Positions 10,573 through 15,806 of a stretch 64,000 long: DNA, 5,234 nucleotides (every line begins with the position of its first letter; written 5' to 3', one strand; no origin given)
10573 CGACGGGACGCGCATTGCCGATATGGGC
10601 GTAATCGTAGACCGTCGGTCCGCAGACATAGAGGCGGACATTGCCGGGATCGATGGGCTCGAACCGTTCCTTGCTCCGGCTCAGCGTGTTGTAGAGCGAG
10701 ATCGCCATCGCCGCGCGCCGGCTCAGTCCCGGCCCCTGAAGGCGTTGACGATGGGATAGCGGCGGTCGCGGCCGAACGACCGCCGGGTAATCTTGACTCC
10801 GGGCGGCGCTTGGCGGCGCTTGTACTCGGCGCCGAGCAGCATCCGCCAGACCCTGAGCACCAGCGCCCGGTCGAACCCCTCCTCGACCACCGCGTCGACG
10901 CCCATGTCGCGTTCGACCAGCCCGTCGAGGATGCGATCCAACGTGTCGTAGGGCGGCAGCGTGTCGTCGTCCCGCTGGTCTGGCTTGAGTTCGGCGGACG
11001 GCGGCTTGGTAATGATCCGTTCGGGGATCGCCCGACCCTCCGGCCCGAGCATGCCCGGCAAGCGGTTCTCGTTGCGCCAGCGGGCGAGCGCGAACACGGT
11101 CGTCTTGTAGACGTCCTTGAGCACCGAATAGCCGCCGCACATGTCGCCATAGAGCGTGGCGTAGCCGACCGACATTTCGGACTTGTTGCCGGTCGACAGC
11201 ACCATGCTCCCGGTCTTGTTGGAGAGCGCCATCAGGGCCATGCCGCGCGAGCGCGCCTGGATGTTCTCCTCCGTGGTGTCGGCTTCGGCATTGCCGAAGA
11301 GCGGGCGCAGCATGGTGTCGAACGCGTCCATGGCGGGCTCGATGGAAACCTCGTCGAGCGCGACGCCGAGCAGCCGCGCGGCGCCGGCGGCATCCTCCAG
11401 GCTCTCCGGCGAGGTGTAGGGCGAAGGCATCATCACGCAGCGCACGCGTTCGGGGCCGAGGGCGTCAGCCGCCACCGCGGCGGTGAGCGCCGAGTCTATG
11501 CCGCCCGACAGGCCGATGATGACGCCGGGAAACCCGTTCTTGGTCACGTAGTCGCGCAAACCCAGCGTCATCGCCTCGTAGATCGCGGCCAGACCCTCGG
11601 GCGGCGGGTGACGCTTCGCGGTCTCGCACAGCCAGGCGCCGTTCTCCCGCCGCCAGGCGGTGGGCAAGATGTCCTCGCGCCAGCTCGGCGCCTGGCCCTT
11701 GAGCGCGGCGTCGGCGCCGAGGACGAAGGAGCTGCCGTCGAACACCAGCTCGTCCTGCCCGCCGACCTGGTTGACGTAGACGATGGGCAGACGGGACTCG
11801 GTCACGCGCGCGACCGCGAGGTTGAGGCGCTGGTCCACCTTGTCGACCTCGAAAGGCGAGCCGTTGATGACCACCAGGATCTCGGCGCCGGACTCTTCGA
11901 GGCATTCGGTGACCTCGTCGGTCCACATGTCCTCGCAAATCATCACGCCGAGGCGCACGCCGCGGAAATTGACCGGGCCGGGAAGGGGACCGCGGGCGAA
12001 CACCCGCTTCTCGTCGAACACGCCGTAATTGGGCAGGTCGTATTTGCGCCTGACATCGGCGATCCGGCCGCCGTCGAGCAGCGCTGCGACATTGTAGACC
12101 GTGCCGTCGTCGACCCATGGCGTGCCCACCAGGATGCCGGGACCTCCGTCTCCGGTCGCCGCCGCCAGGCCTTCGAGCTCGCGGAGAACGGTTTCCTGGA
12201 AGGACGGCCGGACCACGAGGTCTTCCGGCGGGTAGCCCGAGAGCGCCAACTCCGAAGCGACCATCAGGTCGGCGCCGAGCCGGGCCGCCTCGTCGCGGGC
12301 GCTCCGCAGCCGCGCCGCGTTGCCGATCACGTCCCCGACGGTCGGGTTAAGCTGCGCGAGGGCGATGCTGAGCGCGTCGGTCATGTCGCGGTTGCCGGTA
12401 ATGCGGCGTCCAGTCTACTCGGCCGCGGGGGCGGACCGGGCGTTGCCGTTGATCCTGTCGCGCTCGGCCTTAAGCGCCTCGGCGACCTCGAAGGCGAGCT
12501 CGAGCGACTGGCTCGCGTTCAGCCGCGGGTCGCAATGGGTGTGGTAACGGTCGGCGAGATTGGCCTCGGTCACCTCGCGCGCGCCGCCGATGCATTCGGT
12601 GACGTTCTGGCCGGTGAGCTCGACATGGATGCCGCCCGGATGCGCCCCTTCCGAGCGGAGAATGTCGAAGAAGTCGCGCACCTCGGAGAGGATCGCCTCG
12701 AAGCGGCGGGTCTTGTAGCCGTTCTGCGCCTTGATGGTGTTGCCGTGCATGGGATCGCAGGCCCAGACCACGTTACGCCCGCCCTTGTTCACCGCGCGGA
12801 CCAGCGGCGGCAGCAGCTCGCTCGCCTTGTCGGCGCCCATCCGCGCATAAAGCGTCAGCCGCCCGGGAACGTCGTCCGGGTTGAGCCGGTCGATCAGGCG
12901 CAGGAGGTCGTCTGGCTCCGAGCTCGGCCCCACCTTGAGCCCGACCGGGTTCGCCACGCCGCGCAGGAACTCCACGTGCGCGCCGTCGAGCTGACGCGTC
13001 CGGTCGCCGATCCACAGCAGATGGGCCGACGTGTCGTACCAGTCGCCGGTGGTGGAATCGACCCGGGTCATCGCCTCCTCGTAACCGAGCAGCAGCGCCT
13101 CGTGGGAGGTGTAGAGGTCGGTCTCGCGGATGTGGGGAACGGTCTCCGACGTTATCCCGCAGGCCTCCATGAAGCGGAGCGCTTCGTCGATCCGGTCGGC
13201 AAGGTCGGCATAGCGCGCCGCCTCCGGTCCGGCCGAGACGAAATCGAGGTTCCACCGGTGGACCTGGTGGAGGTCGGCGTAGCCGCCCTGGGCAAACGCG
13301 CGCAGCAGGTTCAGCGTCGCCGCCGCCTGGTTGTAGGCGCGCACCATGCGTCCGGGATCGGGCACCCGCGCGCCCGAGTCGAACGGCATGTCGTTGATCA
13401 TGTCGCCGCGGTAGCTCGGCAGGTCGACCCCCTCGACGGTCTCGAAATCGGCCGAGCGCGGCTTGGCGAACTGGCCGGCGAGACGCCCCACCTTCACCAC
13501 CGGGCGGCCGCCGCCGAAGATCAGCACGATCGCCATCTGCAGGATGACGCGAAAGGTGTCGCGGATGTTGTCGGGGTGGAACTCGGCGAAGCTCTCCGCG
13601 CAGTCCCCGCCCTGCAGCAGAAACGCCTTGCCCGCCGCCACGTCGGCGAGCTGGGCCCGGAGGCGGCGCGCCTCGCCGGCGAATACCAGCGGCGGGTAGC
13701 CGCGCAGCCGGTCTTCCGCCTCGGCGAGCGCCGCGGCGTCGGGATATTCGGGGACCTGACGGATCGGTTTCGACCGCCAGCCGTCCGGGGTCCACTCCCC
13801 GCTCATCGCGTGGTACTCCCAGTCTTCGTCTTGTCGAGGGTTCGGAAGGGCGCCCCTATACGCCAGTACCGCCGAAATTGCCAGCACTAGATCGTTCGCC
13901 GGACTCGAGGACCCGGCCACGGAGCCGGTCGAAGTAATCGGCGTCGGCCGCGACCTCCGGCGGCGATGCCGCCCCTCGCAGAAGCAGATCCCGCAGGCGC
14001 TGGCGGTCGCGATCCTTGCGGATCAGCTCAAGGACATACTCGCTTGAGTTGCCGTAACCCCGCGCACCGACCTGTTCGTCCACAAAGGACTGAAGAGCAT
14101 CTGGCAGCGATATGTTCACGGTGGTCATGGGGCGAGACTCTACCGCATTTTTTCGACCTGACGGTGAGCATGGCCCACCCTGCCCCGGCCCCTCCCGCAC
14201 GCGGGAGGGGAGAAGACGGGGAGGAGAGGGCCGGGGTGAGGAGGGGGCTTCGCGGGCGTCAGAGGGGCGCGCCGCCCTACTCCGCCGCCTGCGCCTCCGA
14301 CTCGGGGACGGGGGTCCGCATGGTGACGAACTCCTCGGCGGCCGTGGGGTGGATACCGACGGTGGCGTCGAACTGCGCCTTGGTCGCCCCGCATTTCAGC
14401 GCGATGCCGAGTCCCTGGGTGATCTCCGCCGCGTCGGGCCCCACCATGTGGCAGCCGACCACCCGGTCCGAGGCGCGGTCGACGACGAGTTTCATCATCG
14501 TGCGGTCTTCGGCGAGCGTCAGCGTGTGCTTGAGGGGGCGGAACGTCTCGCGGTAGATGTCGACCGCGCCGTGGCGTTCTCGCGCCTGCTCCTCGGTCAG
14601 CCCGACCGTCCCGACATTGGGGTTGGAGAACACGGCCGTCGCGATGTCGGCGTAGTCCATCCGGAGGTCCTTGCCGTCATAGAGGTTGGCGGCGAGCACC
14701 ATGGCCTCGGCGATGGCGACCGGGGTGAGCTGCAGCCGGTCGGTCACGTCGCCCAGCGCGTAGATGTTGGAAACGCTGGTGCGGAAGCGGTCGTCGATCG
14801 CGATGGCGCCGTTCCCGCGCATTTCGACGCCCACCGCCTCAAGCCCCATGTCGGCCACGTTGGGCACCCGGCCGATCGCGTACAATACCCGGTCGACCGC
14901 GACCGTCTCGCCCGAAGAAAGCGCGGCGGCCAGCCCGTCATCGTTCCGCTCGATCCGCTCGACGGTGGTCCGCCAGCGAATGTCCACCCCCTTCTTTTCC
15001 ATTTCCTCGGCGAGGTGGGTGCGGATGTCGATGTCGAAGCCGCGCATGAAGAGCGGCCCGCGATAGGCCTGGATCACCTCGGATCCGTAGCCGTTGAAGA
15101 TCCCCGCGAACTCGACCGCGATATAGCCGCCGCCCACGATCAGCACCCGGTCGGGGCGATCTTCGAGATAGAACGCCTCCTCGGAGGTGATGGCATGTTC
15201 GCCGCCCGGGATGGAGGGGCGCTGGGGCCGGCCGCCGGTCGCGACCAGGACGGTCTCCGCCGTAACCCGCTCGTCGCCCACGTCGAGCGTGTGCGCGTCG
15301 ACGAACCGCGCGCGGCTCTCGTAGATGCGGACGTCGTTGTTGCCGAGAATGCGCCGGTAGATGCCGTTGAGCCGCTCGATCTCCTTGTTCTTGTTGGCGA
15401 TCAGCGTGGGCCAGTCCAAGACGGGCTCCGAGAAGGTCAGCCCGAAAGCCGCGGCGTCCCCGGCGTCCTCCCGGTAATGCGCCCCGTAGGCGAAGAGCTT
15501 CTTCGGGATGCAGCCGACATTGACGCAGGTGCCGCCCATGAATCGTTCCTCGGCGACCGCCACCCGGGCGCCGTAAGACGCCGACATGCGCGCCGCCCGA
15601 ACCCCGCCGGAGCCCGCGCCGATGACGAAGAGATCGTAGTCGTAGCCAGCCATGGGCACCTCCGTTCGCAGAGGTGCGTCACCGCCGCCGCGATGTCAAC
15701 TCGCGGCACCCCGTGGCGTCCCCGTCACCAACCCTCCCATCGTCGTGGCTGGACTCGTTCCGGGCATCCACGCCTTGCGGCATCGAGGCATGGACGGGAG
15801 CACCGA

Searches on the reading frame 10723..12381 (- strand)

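Call 56: search_protein_families(library=pfam, proteins=[window:10723-12381:-], max_evalue=0.0001)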
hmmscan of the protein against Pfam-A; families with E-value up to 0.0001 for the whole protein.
window:10723-12381:- (552 aa): 2 families
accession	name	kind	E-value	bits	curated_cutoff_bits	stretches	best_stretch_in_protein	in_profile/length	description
PF02540.23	NAD_synthase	-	4.1e-69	232.8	21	1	268-525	2-242/242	NAD synthase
PF00795.27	CN_hydrolase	-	2.8e-30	106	23.2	1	6-239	2-242/256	Carbon-nitrogen hydrolase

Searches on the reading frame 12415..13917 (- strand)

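Call 56: search_protein_families(library=pfam, proteins=[window:12415-13917:-], max_evalue=0.0001)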
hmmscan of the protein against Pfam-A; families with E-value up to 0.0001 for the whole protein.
window:12415-13917:- (500 aa): 1 family
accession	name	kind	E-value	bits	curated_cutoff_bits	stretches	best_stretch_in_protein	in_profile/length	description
PF01474.22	DAHP_synth_2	-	3.3e-212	705.2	27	1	42-479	1-438/438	Class-II DAHP synthetase family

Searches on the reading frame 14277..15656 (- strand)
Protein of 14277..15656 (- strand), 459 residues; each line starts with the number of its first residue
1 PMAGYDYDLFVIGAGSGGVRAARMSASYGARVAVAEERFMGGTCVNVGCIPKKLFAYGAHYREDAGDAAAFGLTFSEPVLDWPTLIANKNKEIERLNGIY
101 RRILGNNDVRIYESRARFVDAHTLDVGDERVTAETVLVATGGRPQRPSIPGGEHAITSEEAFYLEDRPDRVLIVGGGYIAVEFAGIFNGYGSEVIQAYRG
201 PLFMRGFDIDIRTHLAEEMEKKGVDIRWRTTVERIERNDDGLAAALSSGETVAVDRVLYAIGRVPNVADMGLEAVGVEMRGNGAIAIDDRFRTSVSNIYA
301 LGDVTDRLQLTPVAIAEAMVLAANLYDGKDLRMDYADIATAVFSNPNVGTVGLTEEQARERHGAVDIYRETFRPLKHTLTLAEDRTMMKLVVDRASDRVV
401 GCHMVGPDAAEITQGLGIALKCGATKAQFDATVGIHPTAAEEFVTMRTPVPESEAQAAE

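Call 56: search_protein_families(library=pfam, proteins=[window:14277-15656:-], max_evalue=0.0001)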
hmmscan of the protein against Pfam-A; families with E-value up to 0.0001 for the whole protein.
window:14277-15656:- (459 aa): 5 families
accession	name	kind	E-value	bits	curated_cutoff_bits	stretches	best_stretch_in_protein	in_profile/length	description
PF07992.20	Pyr_redox_2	-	2.4e-72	244.3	26.1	1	7-318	1-291/291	Pyridine nucleotide-disulphide oxidoreductase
PF02852.28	Pyr_redox_dim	-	1.8e-35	121.9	25.3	1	338-446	1-109/110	Pyridine nucleotide-disulphide oxidoreductase, dimerisation domain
PF00070.33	Pyr_redox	-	2.2e-23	83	22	1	170-242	1-73/82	Pyridine nucleotide-disulphide oxidoreductase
PF13738.12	Pyr_redox_3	-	1.1e-13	51.5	30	1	128-302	120-305/305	Pyridine nucleotide-disulphide oxidoreductase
PF03486.20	HI0933_like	-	7.7e-09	35.8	50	0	182-279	81-179/244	HI0933-like protein Rossmann domain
